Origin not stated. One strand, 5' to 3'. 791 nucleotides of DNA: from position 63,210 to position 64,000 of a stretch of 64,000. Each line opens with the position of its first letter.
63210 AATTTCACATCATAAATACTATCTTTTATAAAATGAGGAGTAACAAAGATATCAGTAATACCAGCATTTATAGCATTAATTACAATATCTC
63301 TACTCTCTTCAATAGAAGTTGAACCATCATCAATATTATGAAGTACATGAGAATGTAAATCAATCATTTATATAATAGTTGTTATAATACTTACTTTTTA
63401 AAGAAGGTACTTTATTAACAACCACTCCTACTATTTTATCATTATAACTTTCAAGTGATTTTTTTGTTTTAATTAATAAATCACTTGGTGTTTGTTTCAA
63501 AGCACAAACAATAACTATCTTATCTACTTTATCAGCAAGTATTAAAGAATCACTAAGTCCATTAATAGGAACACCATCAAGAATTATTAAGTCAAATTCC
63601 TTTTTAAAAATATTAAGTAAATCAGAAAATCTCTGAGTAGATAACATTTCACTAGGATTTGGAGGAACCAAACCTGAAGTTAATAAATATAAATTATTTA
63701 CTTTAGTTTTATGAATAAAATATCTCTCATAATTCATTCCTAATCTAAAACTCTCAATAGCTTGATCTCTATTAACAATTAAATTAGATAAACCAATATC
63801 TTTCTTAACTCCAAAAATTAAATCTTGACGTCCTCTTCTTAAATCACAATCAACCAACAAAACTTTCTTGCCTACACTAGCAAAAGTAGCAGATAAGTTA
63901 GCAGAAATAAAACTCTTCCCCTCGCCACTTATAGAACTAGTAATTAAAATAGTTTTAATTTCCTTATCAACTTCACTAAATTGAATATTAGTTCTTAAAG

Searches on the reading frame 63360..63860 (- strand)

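Call 72: search_protein_families(library=pfam, proteins=[window:63360-63860:-], max_evalue=0.1)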
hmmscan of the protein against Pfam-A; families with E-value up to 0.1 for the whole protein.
window:63360-63860:- (166 aa): 2 families
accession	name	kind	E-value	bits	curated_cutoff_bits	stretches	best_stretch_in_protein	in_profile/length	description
PF13614.12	AAA_31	-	0.02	15.3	27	1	48-122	72-150/177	AAA domain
PF07240.16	Turandot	-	0.035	14.5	27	1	69-108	26-62/80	Stress-inducible humoral factor Turandot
